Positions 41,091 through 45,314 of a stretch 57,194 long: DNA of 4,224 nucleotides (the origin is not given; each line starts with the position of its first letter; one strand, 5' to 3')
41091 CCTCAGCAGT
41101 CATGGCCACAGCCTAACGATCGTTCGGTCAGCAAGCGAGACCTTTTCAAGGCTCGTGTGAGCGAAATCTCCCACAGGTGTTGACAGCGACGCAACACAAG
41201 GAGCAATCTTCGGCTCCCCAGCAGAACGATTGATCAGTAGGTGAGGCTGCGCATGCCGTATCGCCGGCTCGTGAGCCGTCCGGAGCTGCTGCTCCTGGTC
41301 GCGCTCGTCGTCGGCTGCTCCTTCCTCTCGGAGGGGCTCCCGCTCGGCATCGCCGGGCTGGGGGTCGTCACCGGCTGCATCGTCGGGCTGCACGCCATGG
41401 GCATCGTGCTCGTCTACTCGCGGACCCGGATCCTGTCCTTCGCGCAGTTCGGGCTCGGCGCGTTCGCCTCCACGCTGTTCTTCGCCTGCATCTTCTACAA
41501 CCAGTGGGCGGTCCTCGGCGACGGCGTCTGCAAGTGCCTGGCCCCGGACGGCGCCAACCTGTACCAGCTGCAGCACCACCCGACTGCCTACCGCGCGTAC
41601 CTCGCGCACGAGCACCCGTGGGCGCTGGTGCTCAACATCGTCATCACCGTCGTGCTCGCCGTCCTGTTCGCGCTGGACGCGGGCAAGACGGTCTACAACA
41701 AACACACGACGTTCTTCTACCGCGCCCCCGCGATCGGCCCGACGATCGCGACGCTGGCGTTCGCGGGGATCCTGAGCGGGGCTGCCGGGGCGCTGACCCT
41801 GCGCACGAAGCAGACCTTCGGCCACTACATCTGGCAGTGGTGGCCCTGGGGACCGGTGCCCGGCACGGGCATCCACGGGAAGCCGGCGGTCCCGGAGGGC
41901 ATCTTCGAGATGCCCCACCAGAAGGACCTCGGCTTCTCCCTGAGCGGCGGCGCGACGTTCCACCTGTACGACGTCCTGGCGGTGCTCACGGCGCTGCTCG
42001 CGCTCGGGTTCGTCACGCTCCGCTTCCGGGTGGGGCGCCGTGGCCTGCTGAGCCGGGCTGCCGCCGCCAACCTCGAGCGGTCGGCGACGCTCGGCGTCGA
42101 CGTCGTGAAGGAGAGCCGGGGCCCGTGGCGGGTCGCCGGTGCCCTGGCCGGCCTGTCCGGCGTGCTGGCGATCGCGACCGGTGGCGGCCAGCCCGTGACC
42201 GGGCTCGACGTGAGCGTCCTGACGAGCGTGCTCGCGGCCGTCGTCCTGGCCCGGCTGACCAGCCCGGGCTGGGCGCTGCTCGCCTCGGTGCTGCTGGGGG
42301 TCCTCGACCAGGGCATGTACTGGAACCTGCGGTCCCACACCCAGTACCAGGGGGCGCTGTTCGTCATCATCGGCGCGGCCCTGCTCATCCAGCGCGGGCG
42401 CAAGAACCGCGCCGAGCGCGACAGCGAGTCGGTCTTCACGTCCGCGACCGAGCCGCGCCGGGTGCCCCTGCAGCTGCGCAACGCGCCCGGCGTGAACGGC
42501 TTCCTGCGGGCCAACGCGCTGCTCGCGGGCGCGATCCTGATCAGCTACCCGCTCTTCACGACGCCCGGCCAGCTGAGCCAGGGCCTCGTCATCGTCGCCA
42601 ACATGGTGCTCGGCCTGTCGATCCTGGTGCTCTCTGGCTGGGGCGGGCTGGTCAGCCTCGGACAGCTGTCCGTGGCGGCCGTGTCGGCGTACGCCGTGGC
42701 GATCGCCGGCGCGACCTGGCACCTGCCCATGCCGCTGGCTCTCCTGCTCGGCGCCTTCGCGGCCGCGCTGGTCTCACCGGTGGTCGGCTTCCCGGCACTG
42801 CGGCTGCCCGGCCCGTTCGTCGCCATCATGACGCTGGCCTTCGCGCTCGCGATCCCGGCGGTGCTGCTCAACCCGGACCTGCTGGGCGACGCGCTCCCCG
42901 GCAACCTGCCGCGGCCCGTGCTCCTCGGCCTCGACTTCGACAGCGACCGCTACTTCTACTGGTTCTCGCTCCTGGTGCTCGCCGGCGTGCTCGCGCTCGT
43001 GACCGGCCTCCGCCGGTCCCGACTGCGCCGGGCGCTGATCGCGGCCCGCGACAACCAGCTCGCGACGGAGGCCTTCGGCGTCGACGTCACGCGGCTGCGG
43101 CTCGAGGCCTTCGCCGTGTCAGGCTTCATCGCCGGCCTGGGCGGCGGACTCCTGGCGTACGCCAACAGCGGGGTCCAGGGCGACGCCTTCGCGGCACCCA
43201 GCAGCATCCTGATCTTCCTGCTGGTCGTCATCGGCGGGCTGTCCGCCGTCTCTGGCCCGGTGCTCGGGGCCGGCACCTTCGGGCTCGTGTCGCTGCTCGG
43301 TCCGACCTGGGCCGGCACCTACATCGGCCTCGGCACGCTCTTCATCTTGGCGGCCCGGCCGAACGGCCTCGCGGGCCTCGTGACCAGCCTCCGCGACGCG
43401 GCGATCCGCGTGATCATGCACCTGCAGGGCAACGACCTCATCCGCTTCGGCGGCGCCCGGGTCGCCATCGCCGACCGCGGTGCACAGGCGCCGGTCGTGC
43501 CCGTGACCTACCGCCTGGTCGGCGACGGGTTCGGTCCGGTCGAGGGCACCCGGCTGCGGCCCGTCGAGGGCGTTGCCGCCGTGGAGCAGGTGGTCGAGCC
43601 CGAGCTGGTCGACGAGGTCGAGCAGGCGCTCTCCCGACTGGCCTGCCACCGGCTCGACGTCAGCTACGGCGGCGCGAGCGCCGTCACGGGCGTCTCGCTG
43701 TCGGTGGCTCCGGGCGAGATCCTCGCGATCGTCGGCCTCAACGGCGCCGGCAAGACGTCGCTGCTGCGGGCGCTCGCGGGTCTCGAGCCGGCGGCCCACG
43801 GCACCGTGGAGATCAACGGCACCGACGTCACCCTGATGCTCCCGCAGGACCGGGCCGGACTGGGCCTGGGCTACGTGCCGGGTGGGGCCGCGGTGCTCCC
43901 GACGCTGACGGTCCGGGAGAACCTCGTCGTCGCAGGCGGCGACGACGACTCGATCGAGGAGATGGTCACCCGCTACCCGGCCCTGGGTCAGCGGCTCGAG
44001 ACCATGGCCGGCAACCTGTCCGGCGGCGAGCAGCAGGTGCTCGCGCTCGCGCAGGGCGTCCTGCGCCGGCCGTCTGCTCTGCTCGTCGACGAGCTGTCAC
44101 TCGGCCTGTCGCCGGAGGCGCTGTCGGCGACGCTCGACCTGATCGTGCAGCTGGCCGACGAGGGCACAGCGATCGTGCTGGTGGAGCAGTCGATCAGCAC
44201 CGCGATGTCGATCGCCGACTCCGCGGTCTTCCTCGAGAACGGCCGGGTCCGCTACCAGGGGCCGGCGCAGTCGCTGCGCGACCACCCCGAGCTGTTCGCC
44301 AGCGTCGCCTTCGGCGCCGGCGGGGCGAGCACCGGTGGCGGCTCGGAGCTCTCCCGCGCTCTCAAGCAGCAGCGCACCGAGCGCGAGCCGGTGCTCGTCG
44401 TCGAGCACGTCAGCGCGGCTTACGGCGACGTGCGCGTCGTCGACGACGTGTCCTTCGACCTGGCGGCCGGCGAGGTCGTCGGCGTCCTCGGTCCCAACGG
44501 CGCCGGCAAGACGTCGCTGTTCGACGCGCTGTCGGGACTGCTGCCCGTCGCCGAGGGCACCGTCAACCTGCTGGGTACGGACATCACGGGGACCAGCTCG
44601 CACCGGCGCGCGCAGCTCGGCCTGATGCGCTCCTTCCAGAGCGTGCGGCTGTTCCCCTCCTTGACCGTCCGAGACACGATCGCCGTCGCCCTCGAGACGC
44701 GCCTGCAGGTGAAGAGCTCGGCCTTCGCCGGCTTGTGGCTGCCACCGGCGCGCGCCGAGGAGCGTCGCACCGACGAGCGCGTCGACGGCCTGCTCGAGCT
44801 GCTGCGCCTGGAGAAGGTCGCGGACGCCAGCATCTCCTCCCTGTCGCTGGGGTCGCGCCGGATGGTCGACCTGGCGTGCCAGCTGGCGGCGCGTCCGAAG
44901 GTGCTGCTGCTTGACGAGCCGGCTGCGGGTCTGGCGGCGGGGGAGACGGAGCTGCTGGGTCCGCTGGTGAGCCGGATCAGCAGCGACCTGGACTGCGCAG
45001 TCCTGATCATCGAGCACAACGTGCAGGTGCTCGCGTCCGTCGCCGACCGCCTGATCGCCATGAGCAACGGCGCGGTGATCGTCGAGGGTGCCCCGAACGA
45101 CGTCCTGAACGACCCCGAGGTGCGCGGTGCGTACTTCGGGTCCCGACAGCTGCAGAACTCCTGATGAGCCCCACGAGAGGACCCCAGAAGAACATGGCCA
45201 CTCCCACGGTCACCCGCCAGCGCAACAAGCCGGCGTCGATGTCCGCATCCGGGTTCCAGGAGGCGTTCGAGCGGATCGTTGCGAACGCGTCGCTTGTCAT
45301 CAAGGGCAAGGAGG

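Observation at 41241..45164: Complete importer-type ABC transporter (TMD-TMD-NBD-NBD) in one 1307-aa polypeptide, with inverted NBD order and large loop insertions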

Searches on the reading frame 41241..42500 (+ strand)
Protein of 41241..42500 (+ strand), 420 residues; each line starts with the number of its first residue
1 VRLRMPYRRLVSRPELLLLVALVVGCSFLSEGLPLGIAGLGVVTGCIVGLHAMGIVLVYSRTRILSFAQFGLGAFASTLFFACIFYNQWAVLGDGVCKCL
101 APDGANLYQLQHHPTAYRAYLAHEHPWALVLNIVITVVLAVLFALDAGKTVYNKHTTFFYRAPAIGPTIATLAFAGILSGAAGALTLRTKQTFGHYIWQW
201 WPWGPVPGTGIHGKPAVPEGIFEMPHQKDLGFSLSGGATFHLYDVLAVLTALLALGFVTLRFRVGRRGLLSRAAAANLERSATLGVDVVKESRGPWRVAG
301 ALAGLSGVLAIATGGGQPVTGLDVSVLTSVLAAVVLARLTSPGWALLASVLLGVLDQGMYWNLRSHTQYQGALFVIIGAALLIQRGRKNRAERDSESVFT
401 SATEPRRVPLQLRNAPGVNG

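Call 6: search_protein_families(library=pfam, proteins=[window:41241-42500:+], max_evalue=0.001)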
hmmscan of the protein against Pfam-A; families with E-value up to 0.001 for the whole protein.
window:41241-42500:+ (420 aa): 1 family
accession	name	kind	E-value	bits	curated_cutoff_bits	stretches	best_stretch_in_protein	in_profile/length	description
PF02653.21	BPD_transp_2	-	9e-13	48.4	26.8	1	41-375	5-262/269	Branched-chain amino acid transport system / permease component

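Call 67: search_protein_families(library=ncbifam, proteins=[window:41241-42470:+], max_evalue=0.001)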
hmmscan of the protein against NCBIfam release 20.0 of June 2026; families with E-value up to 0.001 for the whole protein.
window:41241-42470:+ (410 aa): 0 families

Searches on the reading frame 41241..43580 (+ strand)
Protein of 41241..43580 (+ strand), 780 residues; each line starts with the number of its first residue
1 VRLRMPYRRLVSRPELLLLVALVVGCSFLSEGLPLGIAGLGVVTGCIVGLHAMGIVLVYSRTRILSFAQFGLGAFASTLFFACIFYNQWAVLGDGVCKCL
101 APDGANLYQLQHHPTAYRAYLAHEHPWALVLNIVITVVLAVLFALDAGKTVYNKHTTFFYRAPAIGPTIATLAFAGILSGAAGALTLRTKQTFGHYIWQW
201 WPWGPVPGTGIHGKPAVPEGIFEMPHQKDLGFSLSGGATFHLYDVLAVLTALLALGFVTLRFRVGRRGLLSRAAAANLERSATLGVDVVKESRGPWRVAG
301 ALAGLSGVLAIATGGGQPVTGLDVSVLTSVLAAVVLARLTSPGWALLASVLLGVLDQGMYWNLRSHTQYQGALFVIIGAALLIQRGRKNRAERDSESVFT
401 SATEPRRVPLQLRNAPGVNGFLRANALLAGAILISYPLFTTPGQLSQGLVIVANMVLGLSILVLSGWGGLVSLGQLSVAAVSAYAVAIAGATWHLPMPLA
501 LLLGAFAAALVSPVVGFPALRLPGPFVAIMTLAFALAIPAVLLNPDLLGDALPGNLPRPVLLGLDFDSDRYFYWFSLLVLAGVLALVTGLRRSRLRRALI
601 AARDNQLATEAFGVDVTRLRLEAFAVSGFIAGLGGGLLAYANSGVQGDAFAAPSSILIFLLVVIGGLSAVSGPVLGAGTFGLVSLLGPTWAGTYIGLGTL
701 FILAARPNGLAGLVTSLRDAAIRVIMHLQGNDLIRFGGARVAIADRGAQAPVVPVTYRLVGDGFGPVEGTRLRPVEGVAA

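Call 11: search_solved_structures(query=window:41241-43580:+, max_evalue=0.01)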
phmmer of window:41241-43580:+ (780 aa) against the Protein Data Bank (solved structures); distinct sequences matched with E-value up to 0.01: 0.

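Call 55: predict_structure(alignment_id=A2)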
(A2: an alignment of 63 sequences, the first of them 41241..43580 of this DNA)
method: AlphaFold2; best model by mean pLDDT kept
length: 780 residues; sequences in the alignment: 63
mean_pLDDT: 88.5   pTM: 0.87
mean pLDDT of the five models: 88.5, 88.2, 86.7, 86.4, 85.8
residues with pLDDT >= 90: 527; 70-90: 178; 50-70: 48; < 50: 27
segments of 3 or more residues with pLDDT < 50: 738-749, 768-773, 778-780
pLDDT, mean of each block of 10 residues (from residue 1): 65 92 94 95 98 96 92 95 96 94 92 95 95 97 96 86 85 91 89 87 91 90 88 90 96 97 87 86 90 95 97 90 92 94 97 97 94 96 81 57 78 90 93 93 90 96 93 95 96 94 98 95 88 95 88 89 90 96 96 93 89 94 97 97 91 93 91 91 74 83 88 92 87 51 45 60 55 48
secondary structure, 60 per line:
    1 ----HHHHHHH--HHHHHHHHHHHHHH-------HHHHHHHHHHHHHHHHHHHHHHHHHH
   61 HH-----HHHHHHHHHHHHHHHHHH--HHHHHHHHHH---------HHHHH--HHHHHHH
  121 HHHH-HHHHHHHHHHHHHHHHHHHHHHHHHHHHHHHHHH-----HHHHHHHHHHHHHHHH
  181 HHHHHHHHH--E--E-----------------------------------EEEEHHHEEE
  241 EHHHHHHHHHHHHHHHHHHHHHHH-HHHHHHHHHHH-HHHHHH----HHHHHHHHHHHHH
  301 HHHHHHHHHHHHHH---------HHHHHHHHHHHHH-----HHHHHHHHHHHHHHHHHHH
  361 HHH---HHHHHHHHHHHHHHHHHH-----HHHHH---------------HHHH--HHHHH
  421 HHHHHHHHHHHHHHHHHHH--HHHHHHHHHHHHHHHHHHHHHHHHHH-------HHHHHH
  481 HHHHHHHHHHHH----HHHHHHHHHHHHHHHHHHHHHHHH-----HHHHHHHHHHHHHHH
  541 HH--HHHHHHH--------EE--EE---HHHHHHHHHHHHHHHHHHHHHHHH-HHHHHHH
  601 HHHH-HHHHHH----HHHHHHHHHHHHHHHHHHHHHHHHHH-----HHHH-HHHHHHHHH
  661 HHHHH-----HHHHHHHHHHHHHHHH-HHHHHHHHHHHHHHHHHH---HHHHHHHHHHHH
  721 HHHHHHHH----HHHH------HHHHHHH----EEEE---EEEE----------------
elements in order (helices of 4 or more, strands of 3 or more residues): H5-11 H14-27 H35-62 H68-85 H88-97 H107-111 H114-124 H126-159 H165-189 E231-234 E238-241 H242-264 H266-276 H278-283 H288-314 H324-336 H342-363 H367-384 H390-394 H410-413 H416-439 H442-467 H475-492 H497-520 H526-542 H545-551 H569-592 H594-604 H606-611 H616-641 H647-650 H652-665 H671-686 H688-705 H709-728 H733-736 H743-749 E754-757 E761-764
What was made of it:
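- Importer-type fold: the AF2 model of aa 1-780 has pLDDT 88.5 and pTM 0.87 (call 55).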

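Call 57: fold_search(model_id=the predicted structure, library=pdb)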
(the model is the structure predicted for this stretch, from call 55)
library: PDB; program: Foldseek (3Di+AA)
matches with E <= 10: 139; with E <= 0.001: 1
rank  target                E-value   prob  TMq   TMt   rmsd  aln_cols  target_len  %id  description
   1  7lb8_B                2.5e-05  1.00  0.34  0.41  19.5       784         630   12  Structure of a ferrichrome importer FhuCDB from E. coli (released 2021-11-24)
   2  2qi9_A                5.4e-02  0.98  0.20  0.41  18.2       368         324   16  ABC-transporter BtuCD in complex with its periplasmic binding protein BtuF (released 2007-08-14)
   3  1l7v_A                6.4e-02  0.98  0.20  0.43  18.3       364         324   16  Bacterial ABC Transporter Involved in B12 Uptake (released 2002-05-15)
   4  7kyp_J                1.0e-01  0.99  0.22  0.49   7.8       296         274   16  PsaBC from Streptococcus pneumoniae in complex with Fab (released 2021-08-25)
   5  7kyp_P                1.1e-01  0.99  0.22  0.49   7.8       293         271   16  PsaBC from Streptococcus pneumoniae in complex with Fab (released 2021-08-25)
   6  7kyp_F                1.1e-01  0.98  0.22  0.48  10.2       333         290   15  PsaBC from Streptococcus pneumoniae in complex with Fab (released 2021-08-25)
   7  7kyp_D                2.1e-01  0.96  0.22  0.49   7.7       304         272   15  PsaBC from Streptococcus pneumoniae in complex with Fab (released 2021-08-25)
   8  7kyp_N                2.2e-01  0.96  0.21  0.49   7.4       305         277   16  PsaBC from Streptococcus pneumoniae in complex with Fab (released 2021-08-25)
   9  7kyp_B                2.5e-01  0.85  0.19  0.43  10.9       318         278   16  PsaBC from Streptococcus pneumoniae in complex with Fab (released 2021-08-25)
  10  7kyp_H                3.0e-01  0.94  0.22  0.49   7.8       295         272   16  PsaBC from Streptococcus pneumoniae in complex with Fab (released 2021-08-25)
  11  7ain_A                4.2e-01  0.07  0.08  0.08  21.0       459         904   12  Structure of Human Potassium Chloride Transporter KCC3 S45D/T940D/T997D in NaCl (Reference Map) (released 2021-06-02)
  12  4g1u_A                4.7e-01  0.94  0.24  0.54   8.3       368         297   14  X-ray structure of the bacterial heme transporter HmuUV from Yersinia pestis (released 2012-12-19)
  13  7aio_B                4.7e-01  0.05  0.09  0.08  26.0       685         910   11  Structure of Human Potassium Chloride Transporter KCC3 S45D/T940D/T997D in NaCl (Subclass) (released 2021-06-02)
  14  6ukn_A                6.6e-01  0.06  0.10  0.12  20.6       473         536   11  Cryo-EM structure of the potassium-chloride cotransporter KCC4 in lipid nanodiscs (released 2020-06-10)
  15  7aio_A                6.6e-01  0.04  0.09  0.08  27.0       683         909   12  Structure of Human Potassium Chloride Transporter KCC3 S45D/T940D/T997D in NaCl (Subclass) (released 2021-06-02)
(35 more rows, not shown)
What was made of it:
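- On Type II ABC importer fold (BtuCD / FhuCDB): BtuC, PsaC and HmuU give probabilities of 0.94-0.99 with E-values of 0.05-0.5 (call 57).
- Closest known: FhuB of FhuCDB and other type II ABC importers. Same: FhuB is the closest solved fold to the TMD1-TMD2 model, and it is itself a fused TMD-TMD chain (call 57).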

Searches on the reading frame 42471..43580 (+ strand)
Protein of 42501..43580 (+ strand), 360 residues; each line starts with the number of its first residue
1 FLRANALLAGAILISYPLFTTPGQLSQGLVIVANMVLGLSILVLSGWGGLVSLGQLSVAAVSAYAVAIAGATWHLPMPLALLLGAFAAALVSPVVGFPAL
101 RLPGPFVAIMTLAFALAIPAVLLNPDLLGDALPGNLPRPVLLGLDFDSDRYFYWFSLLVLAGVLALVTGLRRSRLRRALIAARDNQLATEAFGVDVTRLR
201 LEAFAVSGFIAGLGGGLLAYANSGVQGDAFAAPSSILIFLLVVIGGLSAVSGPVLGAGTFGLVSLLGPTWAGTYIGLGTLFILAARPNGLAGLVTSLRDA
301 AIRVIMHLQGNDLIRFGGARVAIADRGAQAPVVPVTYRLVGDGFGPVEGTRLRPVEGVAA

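Call 6: search_protein_families(library=pfam, proteins=[window:42501-43580:+], max_evalue=0.001)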
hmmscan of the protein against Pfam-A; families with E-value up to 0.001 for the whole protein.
window:42501-43580:+ (360 aa): 1 family
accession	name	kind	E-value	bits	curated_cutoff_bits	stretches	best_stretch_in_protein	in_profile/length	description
PF02653.21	BPD_transp_2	-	1.1e-24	87.4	26.8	1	35-273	13-252/269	Branched-chain amino acid transport system / permease component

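Call 67: search_protein_families(library=ncbifam, proteins=[window:42471-43430:+], max_evalue=0.001)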
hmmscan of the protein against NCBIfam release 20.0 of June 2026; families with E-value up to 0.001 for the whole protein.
window:42471-43430:+ (320 aa): 5 families
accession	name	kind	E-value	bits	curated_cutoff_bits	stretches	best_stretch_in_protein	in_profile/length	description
NF008450.0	PRK11301.1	subfamily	1.1e-22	81.1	366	2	22-157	99-236/418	high-affinity branched-chain amino acid ABC transporter permease LivM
TIGR03408.1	urea_trans_UrtC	equivalog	2.8e-18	66.7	296.2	1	89-303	90-313/313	urea ABC transporter permease subunit UrtC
TIGR03727.1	urea_t_UrtC_arc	equivalog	1.7e-12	47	575.55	2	161-266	194-299/369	urea ABC transporter, permease protein UrtC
TIGR03409.1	urea_trans_UrtB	equivalog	1.5e-07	31.4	250.3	1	167-300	149-285/291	urea ABC transporter permease subunit UrtB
TIGR03622.1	urea_t_UrtB_arc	equivalog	6e-07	29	374.25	1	39-308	11-284/284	urea ABC transporter, permease protein UrtB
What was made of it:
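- On HAAT-family ABC importer (LivHMGF / UrtBCDE type): TMD2 matches NCBIfam LivM (E 1e-22) and UrtC (E 3e-18) (call 67).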

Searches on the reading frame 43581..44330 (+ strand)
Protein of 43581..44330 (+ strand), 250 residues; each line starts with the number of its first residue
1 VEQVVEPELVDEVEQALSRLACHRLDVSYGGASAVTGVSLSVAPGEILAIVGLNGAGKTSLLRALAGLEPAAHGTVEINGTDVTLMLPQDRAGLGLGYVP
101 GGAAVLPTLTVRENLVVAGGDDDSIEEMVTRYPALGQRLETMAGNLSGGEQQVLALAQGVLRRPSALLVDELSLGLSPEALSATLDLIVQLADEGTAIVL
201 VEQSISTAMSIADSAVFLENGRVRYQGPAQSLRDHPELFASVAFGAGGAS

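Call 6: search_protein_families(library=pfam, proteins=[window:43581-44330:+], max_evalue=0.001)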
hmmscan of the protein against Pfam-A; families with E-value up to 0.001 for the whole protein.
window:43581-44330:+ (250 aa): 5 families
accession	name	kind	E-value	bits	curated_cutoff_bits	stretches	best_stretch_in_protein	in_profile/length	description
PF00005.33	ABC_tran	-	7e-27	95.1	25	1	36-171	2-134/137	ABC transporter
PF13304.12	AAA_21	-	6.9e-10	39.9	27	1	47-71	1-28/304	AAA domain, putative AbiEii toxin, Type IV TA system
PF13191.12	AAA_16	-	0.00016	22.6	32.6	1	44-196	24-160/167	AAA ATPase domain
PF02463.25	SMC_N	-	0.00026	20.9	40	0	47-65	26-44/220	RecF/RecN/SMC N terminal domain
PF13401.12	AAA_22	-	0.00047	20.9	27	0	46-201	6-121/130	AAA domain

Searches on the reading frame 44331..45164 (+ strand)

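Call 6: search_protein_families(library=pfam, proteins=[window:44331-45164:+], max_evalue=0.001)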
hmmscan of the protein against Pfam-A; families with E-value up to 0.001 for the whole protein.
window:44331-45164:+ (277 aa): 6 families
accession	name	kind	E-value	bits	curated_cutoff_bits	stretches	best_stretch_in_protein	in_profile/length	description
PF00005.33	ABC_tran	-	3.2e-30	105.9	25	1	38-198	2-136/137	ABC transporter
PF13304.12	AAA_21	-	1.8e-10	41.8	27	1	50-149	2-112/304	AAA domain, putative AbiEii toxin, Type IV TA system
PF12399.14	BCA_ABC_TP_C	-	8.4e-06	25.7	25.5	1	249-271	2-24/27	Branched-chain amino acid ATP-binding cassette transporter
PF02463.25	SMC_N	-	5.8e-05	23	40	0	48-69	25-46/220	RecF/RecN/SMC N terminal domain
PF13476.12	AAA_23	-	0.00013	23.1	27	1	35-68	8-40/201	AAA domain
PF13555.12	AAA_29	-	0.0002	21.5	27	1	41-71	16-46/61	P-loop containing region of AAA domain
